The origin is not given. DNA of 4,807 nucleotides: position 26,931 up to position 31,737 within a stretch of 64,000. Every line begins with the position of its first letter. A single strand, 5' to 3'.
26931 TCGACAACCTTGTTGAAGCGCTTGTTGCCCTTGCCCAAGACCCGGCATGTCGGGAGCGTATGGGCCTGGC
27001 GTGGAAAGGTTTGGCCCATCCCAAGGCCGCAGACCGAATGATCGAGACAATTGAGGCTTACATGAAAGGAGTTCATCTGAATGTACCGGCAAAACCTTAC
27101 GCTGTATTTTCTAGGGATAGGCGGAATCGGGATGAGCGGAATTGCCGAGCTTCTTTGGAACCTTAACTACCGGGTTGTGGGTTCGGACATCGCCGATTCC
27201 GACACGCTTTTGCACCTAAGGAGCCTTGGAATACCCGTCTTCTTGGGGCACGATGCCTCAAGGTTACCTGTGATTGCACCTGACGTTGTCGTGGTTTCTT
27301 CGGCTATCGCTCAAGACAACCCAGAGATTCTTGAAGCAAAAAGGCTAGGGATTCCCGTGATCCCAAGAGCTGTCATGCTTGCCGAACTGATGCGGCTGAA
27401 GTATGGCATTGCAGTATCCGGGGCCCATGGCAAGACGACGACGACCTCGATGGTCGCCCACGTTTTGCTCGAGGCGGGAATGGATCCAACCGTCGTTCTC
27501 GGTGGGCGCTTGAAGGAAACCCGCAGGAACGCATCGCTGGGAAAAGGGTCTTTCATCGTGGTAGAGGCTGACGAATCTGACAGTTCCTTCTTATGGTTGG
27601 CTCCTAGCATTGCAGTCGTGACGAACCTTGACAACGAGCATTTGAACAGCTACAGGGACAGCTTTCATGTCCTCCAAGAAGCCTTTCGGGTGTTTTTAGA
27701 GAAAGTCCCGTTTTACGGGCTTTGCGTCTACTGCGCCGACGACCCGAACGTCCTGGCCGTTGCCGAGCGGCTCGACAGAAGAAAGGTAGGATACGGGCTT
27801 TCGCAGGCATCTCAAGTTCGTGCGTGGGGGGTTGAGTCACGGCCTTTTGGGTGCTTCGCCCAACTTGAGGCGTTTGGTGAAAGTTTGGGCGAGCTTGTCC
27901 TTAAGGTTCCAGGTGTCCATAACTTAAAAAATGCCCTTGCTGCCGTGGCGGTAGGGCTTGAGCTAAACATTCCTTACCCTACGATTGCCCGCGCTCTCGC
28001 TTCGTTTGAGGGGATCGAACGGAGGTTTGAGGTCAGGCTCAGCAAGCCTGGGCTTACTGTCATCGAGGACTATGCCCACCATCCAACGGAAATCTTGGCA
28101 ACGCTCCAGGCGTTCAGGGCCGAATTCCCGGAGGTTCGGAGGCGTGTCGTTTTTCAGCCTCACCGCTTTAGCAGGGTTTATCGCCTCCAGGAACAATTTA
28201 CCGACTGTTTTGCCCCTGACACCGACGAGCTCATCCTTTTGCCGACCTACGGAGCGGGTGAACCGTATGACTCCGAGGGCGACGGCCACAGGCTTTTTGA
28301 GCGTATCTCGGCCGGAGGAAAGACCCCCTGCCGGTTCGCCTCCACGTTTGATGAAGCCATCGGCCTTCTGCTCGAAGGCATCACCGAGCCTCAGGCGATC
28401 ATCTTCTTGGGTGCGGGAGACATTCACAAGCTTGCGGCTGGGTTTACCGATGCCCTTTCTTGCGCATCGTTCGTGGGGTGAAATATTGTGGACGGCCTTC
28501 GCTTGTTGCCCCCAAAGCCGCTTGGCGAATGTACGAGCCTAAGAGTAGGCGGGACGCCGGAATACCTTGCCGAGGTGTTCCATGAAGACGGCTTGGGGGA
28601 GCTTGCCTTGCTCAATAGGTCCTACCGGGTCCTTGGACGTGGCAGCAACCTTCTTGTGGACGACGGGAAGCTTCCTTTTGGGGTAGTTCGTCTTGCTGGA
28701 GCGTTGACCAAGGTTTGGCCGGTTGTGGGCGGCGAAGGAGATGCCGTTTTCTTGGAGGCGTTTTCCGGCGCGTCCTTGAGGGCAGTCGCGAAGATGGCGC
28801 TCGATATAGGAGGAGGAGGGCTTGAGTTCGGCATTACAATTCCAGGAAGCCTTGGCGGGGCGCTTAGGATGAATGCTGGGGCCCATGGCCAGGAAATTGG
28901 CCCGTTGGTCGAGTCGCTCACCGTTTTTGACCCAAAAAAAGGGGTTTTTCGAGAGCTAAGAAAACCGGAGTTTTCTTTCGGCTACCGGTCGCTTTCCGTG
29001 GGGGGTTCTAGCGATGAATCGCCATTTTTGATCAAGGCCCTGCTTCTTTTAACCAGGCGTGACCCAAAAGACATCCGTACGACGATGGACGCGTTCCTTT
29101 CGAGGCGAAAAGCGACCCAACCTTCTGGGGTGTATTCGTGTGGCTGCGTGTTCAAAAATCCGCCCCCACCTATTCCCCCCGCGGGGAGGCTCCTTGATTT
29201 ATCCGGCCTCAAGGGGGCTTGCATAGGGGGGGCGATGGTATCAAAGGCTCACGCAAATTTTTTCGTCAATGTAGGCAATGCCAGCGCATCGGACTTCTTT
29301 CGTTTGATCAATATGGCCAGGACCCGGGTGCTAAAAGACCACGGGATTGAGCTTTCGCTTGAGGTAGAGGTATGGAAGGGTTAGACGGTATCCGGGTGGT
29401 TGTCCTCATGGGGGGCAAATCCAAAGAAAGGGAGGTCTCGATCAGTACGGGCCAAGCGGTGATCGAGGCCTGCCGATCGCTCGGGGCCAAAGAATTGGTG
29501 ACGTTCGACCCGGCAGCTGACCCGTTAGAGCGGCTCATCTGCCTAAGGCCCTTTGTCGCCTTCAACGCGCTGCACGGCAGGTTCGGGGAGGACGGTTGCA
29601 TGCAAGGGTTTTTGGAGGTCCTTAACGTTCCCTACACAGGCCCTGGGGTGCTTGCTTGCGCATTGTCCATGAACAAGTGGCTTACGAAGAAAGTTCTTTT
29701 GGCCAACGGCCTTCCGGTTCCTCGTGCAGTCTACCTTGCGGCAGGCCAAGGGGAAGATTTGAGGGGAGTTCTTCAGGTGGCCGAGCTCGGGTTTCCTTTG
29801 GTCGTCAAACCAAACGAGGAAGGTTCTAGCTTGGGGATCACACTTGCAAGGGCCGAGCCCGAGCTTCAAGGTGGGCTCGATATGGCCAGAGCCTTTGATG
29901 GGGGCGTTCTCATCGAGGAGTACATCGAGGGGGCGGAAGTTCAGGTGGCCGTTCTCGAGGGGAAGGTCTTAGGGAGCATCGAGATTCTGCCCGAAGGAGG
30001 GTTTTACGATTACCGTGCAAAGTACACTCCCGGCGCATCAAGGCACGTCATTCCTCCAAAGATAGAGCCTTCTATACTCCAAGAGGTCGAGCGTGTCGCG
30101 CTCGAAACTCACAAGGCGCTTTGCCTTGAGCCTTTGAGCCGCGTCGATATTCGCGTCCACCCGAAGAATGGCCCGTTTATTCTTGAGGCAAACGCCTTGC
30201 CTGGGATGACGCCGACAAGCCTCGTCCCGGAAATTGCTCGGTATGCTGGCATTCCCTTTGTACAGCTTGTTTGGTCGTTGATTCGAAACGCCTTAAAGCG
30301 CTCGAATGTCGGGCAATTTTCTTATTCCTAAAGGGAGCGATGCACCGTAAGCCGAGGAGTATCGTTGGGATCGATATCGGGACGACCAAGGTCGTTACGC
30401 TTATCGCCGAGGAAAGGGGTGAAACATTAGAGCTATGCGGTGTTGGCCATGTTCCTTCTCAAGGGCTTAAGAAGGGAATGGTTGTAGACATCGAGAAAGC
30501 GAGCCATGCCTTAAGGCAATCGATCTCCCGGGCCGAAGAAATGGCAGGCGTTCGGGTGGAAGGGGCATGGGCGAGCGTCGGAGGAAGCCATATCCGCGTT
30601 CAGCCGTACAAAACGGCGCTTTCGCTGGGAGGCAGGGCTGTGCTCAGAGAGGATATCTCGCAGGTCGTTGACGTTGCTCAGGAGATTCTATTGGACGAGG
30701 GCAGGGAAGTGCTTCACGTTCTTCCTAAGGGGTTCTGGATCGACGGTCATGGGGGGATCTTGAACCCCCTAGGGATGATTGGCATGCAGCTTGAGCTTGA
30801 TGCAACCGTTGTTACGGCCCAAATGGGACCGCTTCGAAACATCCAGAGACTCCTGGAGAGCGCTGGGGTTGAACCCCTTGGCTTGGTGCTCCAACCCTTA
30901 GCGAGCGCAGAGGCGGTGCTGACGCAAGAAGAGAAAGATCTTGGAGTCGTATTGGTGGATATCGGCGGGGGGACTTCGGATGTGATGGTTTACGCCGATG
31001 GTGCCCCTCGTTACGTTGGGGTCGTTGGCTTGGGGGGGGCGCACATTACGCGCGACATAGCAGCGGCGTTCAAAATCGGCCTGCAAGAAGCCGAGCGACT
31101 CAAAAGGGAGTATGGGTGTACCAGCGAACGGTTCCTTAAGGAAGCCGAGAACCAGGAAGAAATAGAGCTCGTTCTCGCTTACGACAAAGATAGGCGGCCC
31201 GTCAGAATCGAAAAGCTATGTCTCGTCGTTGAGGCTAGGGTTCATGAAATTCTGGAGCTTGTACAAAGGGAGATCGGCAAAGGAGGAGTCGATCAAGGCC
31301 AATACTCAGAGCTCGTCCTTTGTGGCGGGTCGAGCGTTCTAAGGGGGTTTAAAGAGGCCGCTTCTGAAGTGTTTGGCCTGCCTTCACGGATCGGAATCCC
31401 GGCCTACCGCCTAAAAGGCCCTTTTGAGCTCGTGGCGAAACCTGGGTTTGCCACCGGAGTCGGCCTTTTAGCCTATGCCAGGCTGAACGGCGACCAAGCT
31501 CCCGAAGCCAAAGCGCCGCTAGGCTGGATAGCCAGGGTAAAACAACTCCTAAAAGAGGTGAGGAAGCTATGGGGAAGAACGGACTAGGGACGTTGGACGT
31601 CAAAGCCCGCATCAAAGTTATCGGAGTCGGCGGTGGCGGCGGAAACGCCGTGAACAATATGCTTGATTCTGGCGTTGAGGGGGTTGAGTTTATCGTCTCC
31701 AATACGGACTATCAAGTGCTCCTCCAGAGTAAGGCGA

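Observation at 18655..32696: Rearranged division/cell-wall cluster: rnpB upstream of rsmH, mraZ relocated to the ftsW slot, and ftsL/ftsI/ftsW/ftsQ absent from the cluster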

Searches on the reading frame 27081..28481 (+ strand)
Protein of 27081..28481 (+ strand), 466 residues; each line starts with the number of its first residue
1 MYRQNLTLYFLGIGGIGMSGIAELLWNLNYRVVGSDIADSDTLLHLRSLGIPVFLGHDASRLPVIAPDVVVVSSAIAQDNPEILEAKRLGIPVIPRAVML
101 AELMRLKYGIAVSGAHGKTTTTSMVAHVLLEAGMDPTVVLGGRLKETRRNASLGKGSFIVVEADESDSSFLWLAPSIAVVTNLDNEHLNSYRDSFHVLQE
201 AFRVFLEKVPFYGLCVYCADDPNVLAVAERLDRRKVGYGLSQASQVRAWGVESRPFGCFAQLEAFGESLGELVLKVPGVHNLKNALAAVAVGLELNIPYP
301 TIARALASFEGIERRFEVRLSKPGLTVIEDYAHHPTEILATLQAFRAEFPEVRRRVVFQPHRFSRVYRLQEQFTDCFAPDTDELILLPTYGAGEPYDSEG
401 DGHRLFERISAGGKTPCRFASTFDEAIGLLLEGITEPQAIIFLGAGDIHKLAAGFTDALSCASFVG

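Call 4: search_protein_families(library=ncbifam, proteins=[window:27081-28481:+])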
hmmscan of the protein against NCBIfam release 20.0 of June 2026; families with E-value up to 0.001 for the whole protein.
window:27081-28481:+ (466 aa): 21 families
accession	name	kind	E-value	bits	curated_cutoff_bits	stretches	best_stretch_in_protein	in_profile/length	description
TIGR01082.1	murC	equivalog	1.5e-135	452.8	335.1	1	8-454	2-447/449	UDP-N-acetylmuramate--L-alanine ligase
NF011171.0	PRK14573.1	equivalog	1.7e-86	290.8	1015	1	5-455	4-444/809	bifunctional UDP-N-acetylmuramate--L-alanine ligase/D-alanine--D-alanine ligase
TIGR01081.1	mpl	equivalog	2.2e-49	168.7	388.7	1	9-361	3-359/448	UDP-N-acetylmuramate:L-alanyl-gamma-D-glutamyl-meso-diaminopimelate ligase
NF053645.1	pMurC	equivalog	3.5e-29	101.8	560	2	271-351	310-391/492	pseudomurein biosynthesis peptide ligase pMurC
TIGR01087.1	murD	equivalog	8.5e-24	84.4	211.95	1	11-346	5-336/441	UDP-N-acetylmuramoyl-L-alanine--D-glutamate ligase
NF001126.0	PRK00139.1-4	equivalog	6.5e-23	81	373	1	177-346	196-363/486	UDP-N-acetylmuramoyl-L-alanyl-D-glutamate--2,6-diaminopimelate ligase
TIGR01143.1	murF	subfamily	1.5e-21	76.8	288.6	1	109-345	76-318/418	UDP-N-acetylmuramoyl-tripeptide--D-alanyl-D-alanine ligase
NF008896.0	PRK11929.1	equivalog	6.3e-21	73.9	1023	1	174-350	679-859/965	bifunctional UDP-N-acetylmuramoyl-L-alanyl-D-glutamate--2,6-diaminopimelate ligase MurE/UDP-N-acetylmuramoyl-tripeptide--D-alanyl-D-alanine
NF001124.0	PRK00139.1-2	equivalog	1.8e-19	69.9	476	1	176-357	200-382/500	UDP-N-acetylmuramoyl-L-alanyl-D-glutamate--2,6-diaminopimelate ligase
NF053648.1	pMurE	equivalog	1.2e-17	63.8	600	1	173-347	188-350/464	pseudomurein biosynthesis peptide ligase pMurE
TIGR01085.1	murE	subfamily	4.2e-17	62.2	257.3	1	177-352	180-358/472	UDP-N-acetylmuramyl-tripeptide synthetase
NF010623.0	PRK14016.1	subfamily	3e-14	52.1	877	1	176-358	567-765/871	cyanophycin synthetase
TIGR02068.2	cya_phycin_syn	equivalog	4.2e-13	48.2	850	1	176-345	566-751/862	cyanophycin synthetase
NF053646.1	pMurD1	equivalog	1.6e-11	43.6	610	1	274-347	278-350/465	pseudomurein biosynthesis peptide ligase pMurD1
NF053647.1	pMurD2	equivalog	3.9e-11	42.5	550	1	12-142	7-132/405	pseudomurein biosynthesis peptide ligase pMurD2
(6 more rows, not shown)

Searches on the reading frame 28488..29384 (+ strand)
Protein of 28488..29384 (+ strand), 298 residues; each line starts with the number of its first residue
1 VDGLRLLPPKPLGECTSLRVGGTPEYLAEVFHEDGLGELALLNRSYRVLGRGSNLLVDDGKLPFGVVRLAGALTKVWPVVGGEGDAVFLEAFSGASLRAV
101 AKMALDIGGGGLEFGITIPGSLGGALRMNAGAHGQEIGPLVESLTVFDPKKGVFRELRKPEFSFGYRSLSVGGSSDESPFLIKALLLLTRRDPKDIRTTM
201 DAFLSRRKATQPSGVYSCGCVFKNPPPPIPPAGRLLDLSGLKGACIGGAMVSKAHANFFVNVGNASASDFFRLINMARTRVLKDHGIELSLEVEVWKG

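Call 4: search_protein_families(library=ncbifam, proteins=[window:28488-29384:+])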
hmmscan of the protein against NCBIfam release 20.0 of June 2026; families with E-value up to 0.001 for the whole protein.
window:28488-29384:+ (298 aa): 7 families
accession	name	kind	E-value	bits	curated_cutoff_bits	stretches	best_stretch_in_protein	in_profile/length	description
NF010480.0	PRK13905.1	equivalog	2.4e-73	246.6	259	1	5-296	15-298/303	UDP-N-acetylmuramate dehydrogenase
TIGR00179.1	murB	equivalog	3.1e-46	157.9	144.5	1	46-295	39-288/290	UDP-N-acetylmuramate dehydrogenase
NF011245.0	PRK14651.1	equivalog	9.4e-44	149.6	224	1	11-297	8-268/273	UDP-N-acetylmuramate dehydrogenase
NF010479.0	PRK13904.1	equivalog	2.1e-33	115.9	273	1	99-295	80-257/258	UDP-N-acetylmuramate dehydrogenase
NF010478.0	PRK13903.1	equivalog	3.5e-24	85.3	231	1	9-168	18-175/362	UDP-N-acetylmuramate dehydrogenase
NF000755.0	PRK00046.1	equivalog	1.2e-21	76.8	277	2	43-168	45-166/343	UDP-N-acetylmuramate dehydrogenase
NF011242.0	PRK14648.1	equivalog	2e-20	73.3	426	2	186-293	231-338/354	UDP-N-acetylmuramate dehydrogenase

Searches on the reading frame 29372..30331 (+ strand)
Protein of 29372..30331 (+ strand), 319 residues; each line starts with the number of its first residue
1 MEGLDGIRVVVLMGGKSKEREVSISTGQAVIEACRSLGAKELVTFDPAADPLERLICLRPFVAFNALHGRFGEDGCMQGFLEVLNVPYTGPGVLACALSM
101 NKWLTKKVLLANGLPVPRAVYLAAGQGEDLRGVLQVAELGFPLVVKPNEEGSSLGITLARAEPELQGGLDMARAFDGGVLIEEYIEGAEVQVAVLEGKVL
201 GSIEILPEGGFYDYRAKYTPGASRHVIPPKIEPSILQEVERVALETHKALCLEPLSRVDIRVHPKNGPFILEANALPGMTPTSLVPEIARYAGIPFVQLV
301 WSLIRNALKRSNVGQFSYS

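Call 4: search_protein_families(library=ncbifam, proteins=[window:29372-30331:+])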
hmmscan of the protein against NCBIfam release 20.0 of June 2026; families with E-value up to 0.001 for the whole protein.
window:29372-30331:+ (319 aa): 44 families (the best 25 are shown)
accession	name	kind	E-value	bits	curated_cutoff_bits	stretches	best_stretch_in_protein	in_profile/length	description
NF002378.0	PRK01372.1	subfamily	8.8e-100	333.3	243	1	8-309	8-303/305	D-alanine--D-alanine ligase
TIGR01205.1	D_ala_D_alaTIGR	subfamily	2.7e-81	273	245.65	1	8-307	1-317/318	D-alanine--D-alanine ligase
NF002528.0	PRK01966.1-4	subfamily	9.3e-72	241.8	262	1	62-312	102-363/366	D-alanine--D-alanine ligase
NF011169.0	PRK14571.1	equivalog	8e-59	199.4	404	1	8-310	2-298/300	D-alanyl-alanine synthetase A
NF002526.0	PRK01966.1-2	equivalog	6.4e-58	196.4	449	1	62-312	96-352/362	D-alanine--D-alanine ligase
NF002527.0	PRK01966.1-3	equivalog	7.2e-56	189.8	310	1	62-309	79-330/332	D-alanine--D-alanine ligase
NF000091.3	D_ala_D_ser_VanG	exception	4e-54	183.7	495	1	62-307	96-343/344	D-alanine--D-serine ligase VanG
NF011170.0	PRK14572.1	equivalog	3.6e-53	180.9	489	1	61-311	90-349/351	D-alanyl-alanine synthetase A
NF002525.0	PRK01966.1-1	equivalog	1.3e-52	179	457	1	62-312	101-355/364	D-alanine--D-alanine ligase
NF002529.0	PRK01966.1-5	equivalog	4.1e-48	164.1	472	1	62-307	88-336/348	D-alanine--D-alanine ligase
NF000207.3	D_ala_D_ser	equivalog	4.4e-45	154.3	520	1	57-307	87-339/342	D-alanine--D-serine ligase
NF011167.0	PRK14569.1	equivalog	7.8e-42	143.6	410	1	8-307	5-295/296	D-alanyl-alanine synthetase A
NF012214.1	D_ala_D_ser_VanC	exception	8.4e-40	137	650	1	57-305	92-343/350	D-alanine--D-serine ligase VanC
NF012213.0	VanC1_ser_lig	exception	1.5e-37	129.3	775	1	60-305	88-336/343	D-alanine--D-serine ligase VanC1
NF000206.1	D_ala_D_lac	equivalog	3.8e-36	124.8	550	1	62-309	93-342/342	D-alanine--(R)-lactate ligase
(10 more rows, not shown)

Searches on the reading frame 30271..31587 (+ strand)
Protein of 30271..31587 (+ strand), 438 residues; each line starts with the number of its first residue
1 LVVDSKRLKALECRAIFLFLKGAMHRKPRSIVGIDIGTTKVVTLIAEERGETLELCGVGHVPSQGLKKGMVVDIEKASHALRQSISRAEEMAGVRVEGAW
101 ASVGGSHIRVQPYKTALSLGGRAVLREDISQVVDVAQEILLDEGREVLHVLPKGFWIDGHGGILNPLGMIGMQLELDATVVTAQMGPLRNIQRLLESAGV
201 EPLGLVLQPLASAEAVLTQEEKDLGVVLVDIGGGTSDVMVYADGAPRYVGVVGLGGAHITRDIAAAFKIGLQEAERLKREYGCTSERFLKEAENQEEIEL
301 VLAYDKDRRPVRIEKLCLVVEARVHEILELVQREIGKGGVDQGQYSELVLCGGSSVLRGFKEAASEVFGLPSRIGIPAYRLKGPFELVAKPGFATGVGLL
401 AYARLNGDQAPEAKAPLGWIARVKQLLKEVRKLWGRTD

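Call 5: search_protein_families(library=pfam, proteins=[window:30271-31587:+])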
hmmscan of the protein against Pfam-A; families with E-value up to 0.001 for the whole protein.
window:30271-31587:+ (438 aa): 5 families
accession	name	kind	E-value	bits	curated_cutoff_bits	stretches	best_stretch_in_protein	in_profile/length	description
PF14450.12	FtsA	-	4.2e-39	134.2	31.8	2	227-398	1-127/127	Cell division protein FtsA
PF02491.25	SHS2_FTSA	-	1.6e-20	73.7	25.4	1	105-182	1-79/79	SHS2 domain inserted in FTSA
PF11104.14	PilM_2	-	4.4e-09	36.2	27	1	214-281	170-237/340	Type IV pilus assembly protein PilM;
PF06723.19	MreB_Mbl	-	5.5e-09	35.7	27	1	189-374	110-303/327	MreB/Mbl protein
PF06277.17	EutA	-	0.00075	18.9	27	0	219-263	138-182/475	Ethanolamine utilisation protein EutA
